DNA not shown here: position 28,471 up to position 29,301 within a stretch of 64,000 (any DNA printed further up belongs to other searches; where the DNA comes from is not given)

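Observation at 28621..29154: Phage-encoded translation initiation factor IF3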

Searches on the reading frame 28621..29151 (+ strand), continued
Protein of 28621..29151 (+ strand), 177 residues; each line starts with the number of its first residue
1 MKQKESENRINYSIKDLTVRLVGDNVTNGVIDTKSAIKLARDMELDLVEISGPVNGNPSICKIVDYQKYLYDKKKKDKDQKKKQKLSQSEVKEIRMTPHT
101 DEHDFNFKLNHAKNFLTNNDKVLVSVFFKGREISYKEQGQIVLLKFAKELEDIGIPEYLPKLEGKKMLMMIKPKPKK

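Call 24: find_related_loci(query=window:28621-29151:+, collection=genome_contigs, flank=3000)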
Query window:28621-29151:+ (177 aa) in genome_contigs; peptide patterns used: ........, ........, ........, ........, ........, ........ (x = any residue, [..] = any of these).
600 stretches matched a pattern (row limit reached: there are more); 546 encode a relative of the query (tblastn E <= 1e-3); the best 80 are kept; 80 distinct loci.
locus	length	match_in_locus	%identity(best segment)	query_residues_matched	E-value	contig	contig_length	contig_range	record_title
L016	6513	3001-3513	55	3-177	1e-59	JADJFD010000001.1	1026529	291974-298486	MAG: Chitinophagaceae bacterium isolate Bjer_18-Q3-R1-45_BATAC.444 tig00001424-10-10266250, whole genome shotgun sequenc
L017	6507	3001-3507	57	2-174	2e-59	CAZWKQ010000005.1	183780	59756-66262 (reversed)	MAG TPA_asm: uncultured Bacteroides sp. isolate binchicken_co20_288 genome assembly, contig: NODE_157_length_183780_cov_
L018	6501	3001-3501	56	3-173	2e-58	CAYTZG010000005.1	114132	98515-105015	MAG TPA_asm: uncultured Bacteroidaceae bacterium isolate SRP199465_co2_811 genome assembly, contig: NODE_196_length_1141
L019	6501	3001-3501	54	3-173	6e-57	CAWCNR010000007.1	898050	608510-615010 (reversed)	MAG: uncultured Bacteroidetes bacterium isolate MFD04944.bin.1.290 genome assembly, contig: contig_34883, whole genome s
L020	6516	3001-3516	55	2-177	7e-57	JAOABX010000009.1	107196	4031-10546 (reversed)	MAG: Flavobacteriales bacterium isolate SKW189 NODE_9_length_107196_cov_5.242067, whole genome shotgun sequence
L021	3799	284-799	55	3-177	2e-56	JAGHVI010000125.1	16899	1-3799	MAG: Candidatus Minthenecus merdequi isolate E5_MB2_18 c_000000899268, whole genome shotgun sequence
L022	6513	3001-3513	57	3-177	8e-56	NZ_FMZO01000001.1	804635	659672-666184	Niabella drilacis strain DSM 25811, whole genome shotgun sequence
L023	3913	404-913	54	3-176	1e-55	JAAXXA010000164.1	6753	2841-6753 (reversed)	MAG: Bacteroidetes bacterium isolate W9_Combined_metabat2_052 W9_Combined_metabat2_052_NODE_7158, whole genome shotgun s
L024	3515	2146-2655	55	1-173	2e-55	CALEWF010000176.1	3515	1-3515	MAG: uncultured Flavobacteriales bacterium isolate R1_Bin_METABAT__303_1 genome assembly, contig: c_000000314982, whole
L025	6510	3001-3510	56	3-176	3e-55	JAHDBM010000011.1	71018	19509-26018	MAG: Flavobacteriales bacterium isolate MAG-110 RZ_1045, whole genome shotgun sequence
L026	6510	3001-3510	60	4-177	3e-55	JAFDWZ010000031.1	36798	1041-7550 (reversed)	MAG: Bacteroidetes bacterium isolate SZAS-1 BACT-AMP-1__31__length-36798, whole genome shotgun sequence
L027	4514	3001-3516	52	1-176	6e-55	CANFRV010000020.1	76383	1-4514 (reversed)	MAG: Flavobacteriales bacterium isolate Jr-16oct17-234 genome assembly, contig: Jr-16oct17-C654, whole genome shotgun se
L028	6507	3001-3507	53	2-174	7e-55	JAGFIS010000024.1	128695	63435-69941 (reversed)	MAG: Chitinophagaceae bacterium isolate mag.3 k127_321575, whole genome shotgun sequence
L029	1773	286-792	54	2-174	2e-56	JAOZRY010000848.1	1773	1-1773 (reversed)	MAG: Bacteroidales bacterium isolate GMC6.maxbin2.173_sub GMC6_167895_length_1773_cov_12.518044, whole genome shotgun se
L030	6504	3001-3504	54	2-173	5e-55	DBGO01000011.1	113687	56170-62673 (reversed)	MAG TPA_asm: Flavobacteriales bacterium UBA852 UBA852_contig_152, whole genome shotgun sequence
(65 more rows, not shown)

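Call 32: search_protein_families(library=phrogs, proteins=[window:28621-29151:+], max_evalue=0.001)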
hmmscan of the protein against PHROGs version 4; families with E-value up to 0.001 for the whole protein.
window:28621-29151:+ (177 aa): 1 family
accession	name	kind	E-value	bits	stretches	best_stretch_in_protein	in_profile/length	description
phrog_9787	-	other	8e-45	153.7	1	7-174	3-167/168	translation initiation factor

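Call 41: find_encoding_contigs(protein=P0005, flank=10000, max_places=3)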
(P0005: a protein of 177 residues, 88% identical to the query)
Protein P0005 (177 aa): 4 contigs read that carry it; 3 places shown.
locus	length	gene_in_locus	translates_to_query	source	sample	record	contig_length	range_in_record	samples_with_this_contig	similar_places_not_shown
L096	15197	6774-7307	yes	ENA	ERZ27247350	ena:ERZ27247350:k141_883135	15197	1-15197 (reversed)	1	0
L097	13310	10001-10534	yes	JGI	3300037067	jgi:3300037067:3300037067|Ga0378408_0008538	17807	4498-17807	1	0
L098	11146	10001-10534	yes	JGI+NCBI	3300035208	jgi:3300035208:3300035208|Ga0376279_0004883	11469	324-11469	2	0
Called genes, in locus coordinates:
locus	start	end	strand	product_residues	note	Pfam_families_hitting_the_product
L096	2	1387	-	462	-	?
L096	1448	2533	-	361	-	-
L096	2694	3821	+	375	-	-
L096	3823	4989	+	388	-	-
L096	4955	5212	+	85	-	-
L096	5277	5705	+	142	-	-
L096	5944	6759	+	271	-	-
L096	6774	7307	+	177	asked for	PF05198:IF3_N, PF00707:IF3_C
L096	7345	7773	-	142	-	-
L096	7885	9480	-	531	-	PF24308:DUF7487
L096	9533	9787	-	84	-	-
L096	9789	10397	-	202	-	-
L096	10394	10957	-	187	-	-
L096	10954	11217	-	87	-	-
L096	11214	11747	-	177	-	-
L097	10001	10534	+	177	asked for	PF05198:IF3_N, PF00707:IF3_C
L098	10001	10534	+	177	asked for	PF05198:IF3_N, PF00707:IF3_C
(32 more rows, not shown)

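Call 42: find_encoding_contigs(protein=P0008, flank=10000, max_places=2)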
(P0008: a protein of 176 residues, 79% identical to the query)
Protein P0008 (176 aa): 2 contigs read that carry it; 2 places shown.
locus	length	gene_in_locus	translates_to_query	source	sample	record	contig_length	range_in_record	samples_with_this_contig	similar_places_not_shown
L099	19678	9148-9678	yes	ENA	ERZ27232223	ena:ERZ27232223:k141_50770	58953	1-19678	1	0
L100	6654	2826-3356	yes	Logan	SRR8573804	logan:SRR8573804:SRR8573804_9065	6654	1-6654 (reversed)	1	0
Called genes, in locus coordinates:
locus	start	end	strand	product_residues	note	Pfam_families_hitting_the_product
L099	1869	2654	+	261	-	PF14243:R2K_3, PF18299:R2K_2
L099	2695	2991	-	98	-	-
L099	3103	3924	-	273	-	PF01145:Band_7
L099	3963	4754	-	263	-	-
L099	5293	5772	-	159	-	PF01841:Transglut_core (weak), PF04473:DUF553 (weak)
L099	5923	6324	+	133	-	-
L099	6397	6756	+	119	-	-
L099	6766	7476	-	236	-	PF05265:DUF723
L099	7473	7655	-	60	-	-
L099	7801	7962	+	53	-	-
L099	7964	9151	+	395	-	-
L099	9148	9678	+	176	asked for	PF05198:IF3_N, PF00707:IF3_C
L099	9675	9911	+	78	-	-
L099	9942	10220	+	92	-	-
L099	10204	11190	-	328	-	-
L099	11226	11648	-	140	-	-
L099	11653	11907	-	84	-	-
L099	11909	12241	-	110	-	-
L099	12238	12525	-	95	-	-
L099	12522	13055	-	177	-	-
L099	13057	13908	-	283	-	-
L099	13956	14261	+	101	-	-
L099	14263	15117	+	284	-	PF14300:DMP19 (faint)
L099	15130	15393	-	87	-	-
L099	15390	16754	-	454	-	PF00136:DNA_pol_B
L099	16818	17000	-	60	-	-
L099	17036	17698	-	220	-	-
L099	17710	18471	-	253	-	-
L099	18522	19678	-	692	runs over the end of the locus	PF03237:Terminase_6N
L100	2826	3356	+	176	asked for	PF05198:IF3_N, PF00707:IF3_C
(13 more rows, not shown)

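Call 43: find_encoding_contigs(protein=P0012, flank=10000, max_places=2)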
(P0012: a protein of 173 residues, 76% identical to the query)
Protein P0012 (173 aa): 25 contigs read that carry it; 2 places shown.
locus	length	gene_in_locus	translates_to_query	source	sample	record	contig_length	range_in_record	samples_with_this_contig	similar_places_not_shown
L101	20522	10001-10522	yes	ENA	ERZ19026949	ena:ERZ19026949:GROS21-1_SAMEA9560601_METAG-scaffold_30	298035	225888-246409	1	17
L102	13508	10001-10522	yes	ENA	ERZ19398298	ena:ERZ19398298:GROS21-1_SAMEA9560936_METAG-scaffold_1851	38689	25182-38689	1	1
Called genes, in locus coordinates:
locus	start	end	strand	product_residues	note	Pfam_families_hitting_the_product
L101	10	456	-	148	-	PF18907:DUF5662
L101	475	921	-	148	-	PF06941:NT5C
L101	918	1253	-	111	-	-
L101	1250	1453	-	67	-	-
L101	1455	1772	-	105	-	-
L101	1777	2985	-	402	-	-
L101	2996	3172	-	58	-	-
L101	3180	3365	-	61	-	-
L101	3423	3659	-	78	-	-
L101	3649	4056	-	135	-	-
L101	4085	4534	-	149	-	PF01668:SmpB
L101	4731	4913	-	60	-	-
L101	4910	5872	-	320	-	PF01075:Glyco_transf_9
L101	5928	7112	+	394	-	-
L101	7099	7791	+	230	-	-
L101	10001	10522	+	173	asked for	PF05198:IF3_N, PF00707:IF3_C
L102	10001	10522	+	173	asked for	PF05198:IF3_N, PF00707:IF3_C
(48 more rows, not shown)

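Call 57: predict_structure(alignment_id=A2)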
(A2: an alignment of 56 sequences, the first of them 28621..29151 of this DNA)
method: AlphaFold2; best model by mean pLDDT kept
length: 177 residues; sequences in the alignment: 56
mean_pLDDT: 84.5   pTM: 0.50
mean pLDDT of the five models: 84.5, 84.5, 83.9, 83.2, 79.8
residues with pLDDT >= 90: 77; 70-90: 82; 50-70: 13; < 50: 5
segments of 3 or more residues with pLDDT < 50: 1-5
pLDDT, mean of each block of 10 residues (from residue 1): 57 88 88 92 91 82 89 82 64 87 92 89 89 78 92 91 90 81
secondary structure, 60 per line:
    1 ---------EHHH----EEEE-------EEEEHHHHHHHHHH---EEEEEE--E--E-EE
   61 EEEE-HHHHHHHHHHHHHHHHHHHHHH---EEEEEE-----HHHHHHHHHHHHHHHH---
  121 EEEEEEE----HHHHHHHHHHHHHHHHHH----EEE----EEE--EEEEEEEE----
elements in order: E18-21 E29-32 H33-42 E46-51 E59-64 H66-87 E91-96 H102-117 E121-127 H132-149 E154-156 E161-163 E166-173

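Call 59: fold_search(model_id=the predicted structure, library=pdb)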
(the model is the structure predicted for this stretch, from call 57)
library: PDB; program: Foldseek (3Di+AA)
matches with E <= 10: 703; with E <= 0.001: 21
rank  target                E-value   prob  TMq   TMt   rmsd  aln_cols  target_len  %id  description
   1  9a5a_B                1.3e-19  1.00  0.51  0.53   7.8       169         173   38  Integrative model of YABR-IF3 by crosslinking MS and deep learning (released 2024-09-18)
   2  5lmn_X                6.5e-18  1.00  0.51  0.53   6.6       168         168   36  Structure of bacterial 30S-IF1-IF3-mRNA translation pre-initiation complex (state-1A) (released 2016-10-05)
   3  9ss1_F3               2.9e-16  1.00  0.50  0.53   6.4       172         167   38  30S ribosomal subunit RimM-KO with IF1 and IF3 (State II) (released 2026-02-04)
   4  9ss2_F3               3.0e-15  1.00  0.51  0.54   6.3       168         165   38  30S ribosomal subunit RimM-KO with IF1 and IF3 (State III) (released 2026-02-04)
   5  5lms_X                4.9e-15  1.00  0.47  0.50   6.8       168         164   36  Structure of bacterial 30S-IF1-IF3-mRNA-tRNA translation pre-initiation complex(state-2C) (released 2016-10-05)
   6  1tig                  9.4e-11  1.00  0.47  0.93   1.1        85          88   45  TRANSLATION INITIATION FACTOR 3 C-TERMINAL DOMAIN (released 1995-12-07)
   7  8jsh_A                1.4e-10  1.00  0.45  0.47   8.0       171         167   40  Structure of the 30S-body-IF3 complex from Escherichia coli (released 2024-01-24)
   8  9fco_J                7.1e-10  1.00  0.50  0.85   3.3       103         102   39  Structure of E. coli 30S-IF1-IF3-mRNA-Kasugamycin complex (released 2025-03-19)
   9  6rw4_8                1.2e-09  1.00  0.48  0.44   7.1       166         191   14  Structure of human mitochondrial 28S ribosome in complex with mitochondrial IF3 (released 2020-06-03)
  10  7pub_IB               7.8e-09  1.00  0.37  0.17   9.5       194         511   18  Late assembly intermediate of the Trypanosoma brucei mitoribosomal small subunit (released 2022-05-04)
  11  9h9h_Z                8.3e-09  1.00  0.50  0.76   4.2       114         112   40  Complex 1 30S-IF1-IF2-IF3-GE81112 (released 2025-08-06)
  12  6neq_z                8.8e-09  1.00  0.45  0.40   7.6       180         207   15  Structure of human mitochondrial translation initiation factor 3 bound to the small ribosomal subunit-Class-II (released 2019-02-27)
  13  9ss0_F3               1.3e-08  1.00  0.50  0.79   4.0       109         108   39  30S ribosomal subunit RimM-KO with IF1 and IF3 (State I) (released 2026-02-04)
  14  7pua_IB               1.3e-08  1.00  0.36  0.17   9.4       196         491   18  Middle assembly intermediate of the Trypanosoma brucei mitoribosomal small subunit (released 2022-03-02)
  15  6vrj_MODEL_1_A        2.3e-08  1.00  0.48  0.84   1.9        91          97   42  Solution structure of Pseudomonas aeruginosa IF3 C-terminal domain (released 2021-02-10)
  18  6o6d                  1.5e-05  1.00  0.34  0.85   1.8        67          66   42  N-terminal domain of translation initiation factor IF-3 from Helicobacter pylori (released 2019-03-13)
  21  1tif                  6.9e-05  1.00  0.36  0.78   2.4        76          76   30  TRANSLATION INITIATION FACTOR 3 N-TERMINAL DOMAIN (released 1995-12-07)
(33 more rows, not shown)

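Call 63: find_encoding_contigs(protein=P0101, flank=8000, max_places=1)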
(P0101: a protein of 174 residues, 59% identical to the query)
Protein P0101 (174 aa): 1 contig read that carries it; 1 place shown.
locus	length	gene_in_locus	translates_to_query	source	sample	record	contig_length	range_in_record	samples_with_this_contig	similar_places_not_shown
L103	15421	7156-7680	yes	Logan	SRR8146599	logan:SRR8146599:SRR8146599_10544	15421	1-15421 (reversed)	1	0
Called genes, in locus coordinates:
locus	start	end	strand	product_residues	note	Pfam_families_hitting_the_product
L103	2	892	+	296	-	?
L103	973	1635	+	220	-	-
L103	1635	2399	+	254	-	-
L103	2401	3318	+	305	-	-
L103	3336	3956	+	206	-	-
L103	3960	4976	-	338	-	PF01075:Glyco_transf_9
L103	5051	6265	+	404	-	-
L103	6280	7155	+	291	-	-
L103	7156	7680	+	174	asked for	PF05198:IF3_N, PF00707:IF3_C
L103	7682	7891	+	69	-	-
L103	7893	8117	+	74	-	-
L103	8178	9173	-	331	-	-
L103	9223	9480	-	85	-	-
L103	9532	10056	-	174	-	-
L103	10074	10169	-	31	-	-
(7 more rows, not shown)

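Call 64: find_encoding_contigs(protein=P0080, flank=10000, max_places=1)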
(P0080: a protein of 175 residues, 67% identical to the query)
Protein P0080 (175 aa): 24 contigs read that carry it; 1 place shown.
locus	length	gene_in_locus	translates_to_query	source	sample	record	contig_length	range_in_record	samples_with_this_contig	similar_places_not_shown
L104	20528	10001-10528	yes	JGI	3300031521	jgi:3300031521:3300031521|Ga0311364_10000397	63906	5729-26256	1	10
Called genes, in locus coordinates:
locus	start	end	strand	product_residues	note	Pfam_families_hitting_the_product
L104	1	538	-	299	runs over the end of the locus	PF01555:N6_N4_Mtase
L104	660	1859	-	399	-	PF17767:NAPRTase_N, PF04095:NAPRTase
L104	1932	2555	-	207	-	PF01928:CYTH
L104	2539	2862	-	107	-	-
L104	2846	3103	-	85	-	-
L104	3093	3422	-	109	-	-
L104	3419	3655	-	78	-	-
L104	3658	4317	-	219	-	PF00857:Isochorismatase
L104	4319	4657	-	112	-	-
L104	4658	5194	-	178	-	-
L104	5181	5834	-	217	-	-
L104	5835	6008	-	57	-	-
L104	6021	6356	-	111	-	-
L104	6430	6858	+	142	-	-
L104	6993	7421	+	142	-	-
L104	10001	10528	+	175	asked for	PF05198:IF3_N, PF00707:IF3_C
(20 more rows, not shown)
